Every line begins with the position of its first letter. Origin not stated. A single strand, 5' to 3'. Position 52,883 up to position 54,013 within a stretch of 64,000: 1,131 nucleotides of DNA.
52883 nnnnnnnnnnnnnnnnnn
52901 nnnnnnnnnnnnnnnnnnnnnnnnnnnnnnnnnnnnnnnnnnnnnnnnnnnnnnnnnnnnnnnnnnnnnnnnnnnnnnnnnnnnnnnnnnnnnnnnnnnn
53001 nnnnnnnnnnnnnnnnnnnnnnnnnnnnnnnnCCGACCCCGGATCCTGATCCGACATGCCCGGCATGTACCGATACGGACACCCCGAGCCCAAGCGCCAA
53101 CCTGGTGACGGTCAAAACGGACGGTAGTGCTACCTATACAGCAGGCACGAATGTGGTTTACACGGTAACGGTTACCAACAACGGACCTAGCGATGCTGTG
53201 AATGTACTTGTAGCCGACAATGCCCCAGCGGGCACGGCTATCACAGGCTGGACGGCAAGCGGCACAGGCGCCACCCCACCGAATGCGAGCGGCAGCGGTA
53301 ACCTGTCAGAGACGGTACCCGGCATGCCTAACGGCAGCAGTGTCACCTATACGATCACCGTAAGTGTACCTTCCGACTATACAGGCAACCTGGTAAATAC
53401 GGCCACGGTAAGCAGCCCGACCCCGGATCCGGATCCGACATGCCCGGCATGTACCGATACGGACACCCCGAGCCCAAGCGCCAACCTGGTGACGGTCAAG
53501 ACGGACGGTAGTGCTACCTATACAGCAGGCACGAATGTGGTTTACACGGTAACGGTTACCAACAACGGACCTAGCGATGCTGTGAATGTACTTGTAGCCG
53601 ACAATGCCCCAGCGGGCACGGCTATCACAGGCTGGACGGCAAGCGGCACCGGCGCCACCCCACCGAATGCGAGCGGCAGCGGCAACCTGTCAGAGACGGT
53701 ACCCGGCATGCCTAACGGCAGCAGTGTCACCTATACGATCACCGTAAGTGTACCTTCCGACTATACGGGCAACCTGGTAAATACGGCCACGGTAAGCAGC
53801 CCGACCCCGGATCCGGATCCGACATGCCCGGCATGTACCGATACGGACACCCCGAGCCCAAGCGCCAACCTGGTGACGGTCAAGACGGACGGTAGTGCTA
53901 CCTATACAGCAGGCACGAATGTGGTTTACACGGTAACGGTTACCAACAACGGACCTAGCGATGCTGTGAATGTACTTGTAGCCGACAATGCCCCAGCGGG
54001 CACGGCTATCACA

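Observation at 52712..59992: Every unit of the expanded DUF11 array carries a CPAC (CxxC) motif that the ancestral-looking units lack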

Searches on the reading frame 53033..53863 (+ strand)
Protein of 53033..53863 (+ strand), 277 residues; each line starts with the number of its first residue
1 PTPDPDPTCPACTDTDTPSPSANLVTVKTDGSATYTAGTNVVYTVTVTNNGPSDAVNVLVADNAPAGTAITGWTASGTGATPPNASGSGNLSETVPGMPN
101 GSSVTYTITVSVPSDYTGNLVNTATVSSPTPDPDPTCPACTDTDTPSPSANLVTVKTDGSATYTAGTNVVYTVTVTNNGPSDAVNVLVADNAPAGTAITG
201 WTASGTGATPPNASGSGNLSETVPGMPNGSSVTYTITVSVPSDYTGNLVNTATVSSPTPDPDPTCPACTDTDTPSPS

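Call 25: search_protein_representatives(protein=window:53033-53863:+)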
Query: 277 residues. Proteins with E-value up to 0.001 (for the whole library): 19349; up to 1e-10: 9850; up to 1e-30: 3231. The best 150 are listed.
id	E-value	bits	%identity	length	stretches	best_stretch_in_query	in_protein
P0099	0.0e+00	2393.1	52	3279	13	16-271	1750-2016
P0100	0.0e+00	2356.2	46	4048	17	8-274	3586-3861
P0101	0.0e+00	2337.7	46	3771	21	3-271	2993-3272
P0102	0.0e+00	1994.1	38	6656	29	11-264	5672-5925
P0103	0.0e+00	1852.1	48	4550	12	3-274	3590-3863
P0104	0.0e+00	1729.8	40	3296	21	15-264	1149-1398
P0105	0.0e+00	1542.6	59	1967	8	2-264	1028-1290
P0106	0.0e+00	1508.7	41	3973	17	3-264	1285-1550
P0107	0.0e+00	1427.0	46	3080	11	12-269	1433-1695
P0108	0.0e+00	1376.4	44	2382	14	4-275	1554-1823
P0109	0.0e+00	1364.6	38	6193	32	14-264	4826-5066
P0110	0.0e+00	1363.9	37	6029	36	11-264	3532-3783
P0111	0.0e+00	1303.6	46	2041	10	19-274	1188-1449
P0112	0.0e+00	1281.6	41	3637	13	12-269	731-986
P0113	0.0e+00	1270.3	46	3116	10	3-274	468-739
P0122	0.0e+00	1090.8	47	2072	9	2-273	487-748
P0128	0.0e+00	1037.9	51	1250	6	7-274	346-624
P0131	9.6e-292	979.5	34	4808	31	3-271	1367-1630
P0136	2.0e-282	949.0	43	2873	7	20-273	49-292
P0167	1.0e-235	795.8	34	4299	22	22-274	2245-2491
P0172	8.4e-228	769.8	34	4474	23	22-271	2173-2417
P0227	1.4e-192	654.3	45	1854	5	20-274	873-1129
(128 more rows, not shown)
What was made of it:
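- Tried and rejected: The representative search (call 25) supplied those.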

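Call 35: find_related_loci(query=window:53033-53863:+, collection=genome_contigs, flank=3000)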
Query window:53033-53863:+ (277 aa) in genome_contigs; peptide patterns used: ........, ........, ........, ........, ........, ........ (x = any residue, [..] = any of these).
599 stretches matched a pattern (row limit reached: there are more); 532 encode a relative of the query (tblastn E <= 1e-3); the best 80 are kept; 79 distinct loci.
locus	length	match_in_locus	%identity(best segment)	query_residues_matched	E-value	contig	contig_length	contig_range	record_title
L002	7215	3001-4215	55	2-269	7e-75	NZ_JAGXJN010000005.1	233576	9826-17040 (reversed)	Chitinophaga sp. GbtcB8 B8_5, whole genome shotgun sequence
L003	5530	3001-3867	56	3-275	2e-74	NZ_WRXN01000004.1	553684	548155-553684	Chitinophaga tropicalis strain ysch24 NODE_4_length_553684_cov_23.014186, whole genome shotgun sequence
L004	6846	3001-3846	53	2-271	1e-70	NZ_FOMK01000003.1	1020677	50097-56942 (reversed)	Chitinophaga sp. CF118, whole genome shotgun sequence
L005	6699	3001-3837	52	2-268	2e-73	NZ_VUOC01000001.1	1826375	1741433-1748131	Chitinophaga agrisoli strain BN140078 contig_1, whole genome shotgun sequence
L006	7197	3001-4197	48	2-277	1e-69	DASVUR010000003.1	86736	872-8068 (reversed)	MAG TPA_asm: Flavobacterium sp. isolate SMAG_U3322 k141_5139, whole genome shotgun sequence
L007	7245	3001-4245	54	2-269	5e-69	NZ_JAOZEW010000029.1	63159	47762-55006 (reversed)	Flavobacterium shii strain LS1R49 1.11581_29, whole genome shotgun sequence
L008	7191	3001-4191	48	2-277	2e-66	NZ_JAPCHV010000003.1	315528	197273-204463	Flavobacterium sp. MFBS3-15 MFBS3.15_ctg003, whole genome shotgun sequence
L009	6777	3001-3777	53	2-276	2e-65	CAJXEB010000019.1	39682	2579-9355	MAG TPA_asm: uncultured Flavobacteriaceae bacterium isolate ERR599008_bin.83_MetaBAT_v2.12.1_MAG genome assembly, contig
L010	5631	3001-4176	44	1-277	9e-63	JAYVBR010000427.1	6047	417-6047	MAG: Bacteroidota bacterium isolate GL29_DN_metabinner_2 GL29_DN_metabinner_2_426, whole genome shotgun sequence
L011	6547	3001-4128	47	2-277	2e-62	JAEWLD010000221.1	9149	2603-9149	MAG: Bacteroidetes bacterium isolate OH_PBrB_77 k127_1119337, whole genome shotgun sequence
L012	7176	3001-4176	51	17-263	1e-60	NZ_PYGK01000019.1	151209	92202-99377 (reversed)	Chitinophaga ginsengisoli strain DSM 18107 Ga0180988_119, whole genome shotgun sequence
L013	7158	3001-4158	51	17-264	2e-59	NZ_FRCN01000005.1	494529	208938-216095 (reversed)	Chitinophaga sp. CF418, whole genome shotgun sequence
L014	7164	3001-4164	46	2-275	3e-57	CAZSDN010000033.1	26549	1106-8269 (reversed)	MAG TPA_asm: uncultured Flavobacterium sp. isolate SRP344714_co2_69 genome assembly, contig: NODE_4610_length_26549_cov_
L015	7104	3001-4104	47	17-277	4e-57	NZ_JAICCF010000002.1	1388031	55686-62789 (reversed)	Chitinophaga rhizophila strain B61 NODE_2_length_1388031_cov_28.350740, whole genome shotgun sequence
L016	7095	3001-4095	51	3-263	9e-57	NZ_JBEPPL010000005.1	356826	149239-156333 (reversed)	Pedobacter sp. UYP1 Ga0504885_05, whole genome shotgun sequence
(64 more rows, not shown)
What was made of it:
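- The genome survey was biased, because two of the scan patterns contained the motif itself (call 35).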

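Call 37: predict_structure(alignment_id=A2)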
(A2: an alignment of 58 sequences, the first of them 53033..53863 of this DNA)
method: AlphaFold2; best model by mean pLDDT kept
length: 277 residues; sequences in the alignment: 58
mean_pLDDT: 94.2   pTM: 0.75
mean pLDDT of the five models: 94.2, 94.1, 92.5, 91.7, 90.9
residues with pLDDT >= 90: 238; 70-90: 30; 50-70: 9; < 50: 0
segments of 3 or more residues with pLDDT < 50: none
pLDDT, mean of each block of 10 residues (from residue 1): 65 84 98 94 98 97 98 98 97 98 98 91 98 94 94 96 97 95 95 97 96 96 95 98 97 94 88 91
secondary structure, 60 per line:
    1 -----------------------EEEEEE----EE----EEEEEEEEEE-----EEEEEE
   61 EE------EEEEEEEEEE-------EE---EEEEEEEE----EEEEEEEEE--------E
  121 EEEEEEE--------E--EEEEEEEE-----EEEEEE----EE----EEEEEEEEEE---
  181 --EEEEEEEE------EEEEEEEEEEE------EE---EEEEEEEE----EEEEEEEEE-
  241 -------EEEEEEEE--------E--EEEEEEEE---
elements in order: E24-29 E40-49 E55-62 E69-78 E91-98 E103-111 E120-127 E139-146 E152-157 E168-177 E183-190 E197-207 E219-226 E231-239 E248-255 E267-274
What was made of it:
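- Successive motifs are separated by a whole rigid 128-aa Ig-like domain (call 37).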

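Call 40: fold_search(model_id=the predicted structure, library=pdb)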
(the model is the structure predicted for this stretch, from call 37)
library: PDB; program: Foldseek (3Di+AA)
matches with E <= 10: 1899; with E <= 0.001: 171
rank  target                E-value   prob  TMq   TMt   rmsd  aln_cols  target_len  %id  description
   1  9e8a_A                8.3e-12  1.00  0.51  0.19   8.2       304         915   13  Integrin aIIbb3 bent conformation from human platelet membrane crude preparation (released 2025-10-15)
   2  4nen_A                5.2e-11  1.00  0.51  0.16   9.2       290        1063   15  An internal ligand-bound, metastable state of a leukocyte integrin, aXb2 (released 2014-01-15)
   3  3ije_A                1.3e-10  1.00  0.55  0.19   8.7       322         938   11  Crystal structure of the complete integrin alhaVbeta3 ectodomain plus an Alpha/beta transmembrane fragment (released 2009-09-29)
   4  4mmx_A                1.6e-10  1.00  0.51  0.19   9.4       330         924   12  Integrin AlphaVBeta3 ectodomain bound to the tenth domain of Fibronectin (released 2014-03-26)
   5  5es4_G                2.0e-10  1.00  0.56  0.21   9.2       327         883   14  RE-REFINEMENT OF INTEGRIN ALPHAXBETA2 ECTODOMAIN IN THE CLOSED/BENT CONFORMATION (released 2016-03-02)
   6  8xez_A                2.0e-10  1.00  0.48  0.18   8.7       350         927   11  Cryo-EM structure of integrin ITGAV/ITGB3 complex, conformation 5 (released 2024-12-18)
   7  8zdg_A                2.5e-10  1.00  0.51  0.19   9.2       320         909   11  Cryo-EM structure of the integrin avb3 with CWHM-12, conformation 1 (released 2025-10-22)
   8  5es4_C                3.7e-10  1.00  0.55  0.21   9.5       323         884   12  RE-REFINEMENT OF INTEGRIN ALPHAXBETA2 ECTODOMAIN IN THE CLOSED/BENT CONFORMATION (released 2016-03-02)
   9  4neh_A                4.4e-10  1.00  0.57  0.18   9.1       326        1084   14  An internal ligand-bound, metastable state of a leukocyte integrin, aXb2 (released 2014-01-15)
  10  8t2v_A                5.3e-10  1.00  0.51  0.19   9.2       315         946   13  Cryo-EM Structures of Full-length Integrin alphaIIbbeta3 in Native Lipids (released 2023-07-26)
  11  3fcs_C                5.6e-10  1.00  0.52  0.19   8.1       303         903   14  Structure of complete ectodomain of integrin aIIBb3 (released 2009-01-20)
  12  3fcs_A                5.9e-10  1.00  0.53  0.20   7.8       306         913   14  Structure of complete ectodomain of integrin aIIBb3 (released 2009-01-20)
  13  3k71_A                7.6e-10  1.00  0.54  0.20   9.0       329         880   12  Structure of integrin alphaX beta2 ectodomain (released 2010-01-12)
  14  8xei_A                8.9e-10  1.00  0.54  0.20   8.9       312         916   11  Cryo-EM structure of integrin ITGAV/ITGB3 complex, conformation 1 (released 2024-12-18)
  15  4mmz_A                9.3e-10  1.00  0.52  0.19   8.9       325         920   10  Integrin AlphaVBeta3 ectodomain bound to an antagonistic tenth domain of Fibronectin (released 2014-03-26)
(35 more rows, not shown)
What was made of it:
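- Tried and rejected: The fold search with the two-unit model was dominated by two-domain integrin alpha legs, AgI/II C-terminal domains and Cna (call 40).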

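Call 47: list_cluster_members(proteins=[P0099, P0100, P0101, P0128, P0131, P0172, P0167, P0227, P0122, P0136])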
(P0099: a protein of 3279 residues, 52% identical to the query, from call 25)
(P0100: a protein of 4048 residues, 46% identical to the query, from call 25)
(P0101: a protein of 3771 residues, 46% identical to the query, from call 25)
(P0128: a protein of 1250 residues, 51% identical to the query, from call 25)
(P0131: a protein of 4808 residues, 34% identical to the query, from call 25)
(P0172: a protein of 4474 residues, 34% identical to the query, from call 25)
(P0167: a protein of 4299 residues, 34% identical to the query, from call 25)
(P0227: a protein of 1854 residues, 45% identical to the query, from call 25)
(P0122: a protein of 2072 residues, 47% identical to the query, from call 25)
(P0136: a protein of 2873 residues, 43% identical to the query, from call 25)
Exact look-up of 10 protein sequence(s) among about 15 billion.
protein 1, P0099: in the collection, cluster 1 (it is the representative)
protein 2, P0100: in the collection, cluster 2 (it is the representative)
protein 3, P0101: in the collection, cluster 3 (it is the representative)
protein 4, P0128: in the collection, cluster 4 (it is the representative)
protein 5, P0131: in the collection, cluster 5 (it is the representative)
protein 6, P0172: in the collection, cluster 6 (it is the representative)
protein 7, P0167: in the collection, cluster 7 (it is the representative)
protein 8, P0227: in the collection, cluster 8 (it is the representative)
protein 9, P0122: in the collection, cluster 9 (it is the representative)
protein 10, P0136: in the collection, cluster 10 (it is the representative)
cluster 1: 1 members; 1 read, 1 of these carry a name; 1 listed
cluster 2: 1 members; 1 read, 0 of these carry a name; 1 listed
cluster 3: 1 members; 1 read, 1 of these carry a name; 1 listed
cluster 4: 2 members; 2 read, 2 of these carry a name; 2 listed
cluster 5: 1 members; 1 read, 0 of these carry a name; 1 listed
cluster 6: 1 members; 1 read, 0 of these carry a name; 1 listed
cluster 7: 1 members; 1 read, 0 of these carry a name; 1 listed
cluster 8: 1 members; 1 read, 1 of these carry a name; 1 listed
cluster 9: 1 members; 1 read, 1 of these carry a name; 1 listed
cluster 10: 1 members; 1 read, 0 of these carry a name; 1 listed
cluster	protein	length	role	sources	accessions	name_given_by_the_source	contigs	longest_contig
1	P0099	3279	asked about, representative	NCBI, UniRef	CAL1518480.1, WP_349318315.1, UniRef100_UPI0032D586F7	gliding motility-associated C-terminal domain-containing protein [Chitinophaga sp. MM2321] | DUF7927 domain-containing protein n=1 Tax=Chitinophaga sp. MM2321 TaxID=3137178 ...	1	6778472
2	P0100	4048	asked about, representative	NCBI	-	-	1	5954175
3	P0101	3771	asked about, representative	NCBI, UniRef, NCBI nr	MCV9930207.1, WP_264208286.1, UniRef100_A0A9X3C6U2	gliding motility-associated C-terminal domain-containing protein [Flavobacterium sp. ... | Gliding motility-associated C-terminal domain-containing protein n=1 Tax=Flavobacterium ... | gliding motility-associated C-terminal domain-containing protein [Flavobacterium shii]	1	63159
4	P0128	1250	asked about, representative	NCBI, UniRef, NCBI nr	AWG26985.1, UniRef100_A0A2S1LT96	hypothetical protein FK004_17970 [Flavobacterium kingsejongi] | DUF11 domain-containing protein n=1 Tax=Flavobacterium kingsejongi TaxID=1678728 ...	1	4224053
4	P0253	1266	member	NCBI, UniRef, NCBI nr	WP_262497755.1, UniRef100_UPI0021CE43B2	gliding motility-associated C-terminal domain-containing protein [Flavobacterium ... | T9SS type B sorting domain-containing protein n=1 Tax=Flavobacterium kingsejongi ...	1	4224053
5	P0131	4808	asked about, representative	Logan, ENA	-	-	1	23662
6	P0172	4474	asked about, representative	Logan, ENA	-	-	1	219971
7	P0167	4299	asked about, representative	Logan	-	-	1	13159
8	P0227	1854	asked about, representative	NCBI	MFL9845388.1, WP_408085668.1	choice-of-anchor L domain-containing protein, partial [Flavobacterium rhizosphaerae]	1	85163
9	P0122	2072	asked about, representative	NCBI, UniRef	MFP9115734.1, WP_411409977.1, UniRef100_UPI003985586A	choice-of-anchor L domain-containing protein, partial [Flavobacterium sp. RHBU_3] | choice-of-anchor L domain-containing protein n=1 Tax=Flavobacterium sp. RHBU_3 ...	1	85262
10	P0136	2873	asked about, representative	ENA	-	-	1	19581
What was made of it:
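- On Type IX secretion (T9SS) type B cargo / 'gliding motility-associated C-terminal domain' proteins: The CxxC-bearing relatives P0099, P0101 and P0253 are named this way by NCBI or UniRef (call 47).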
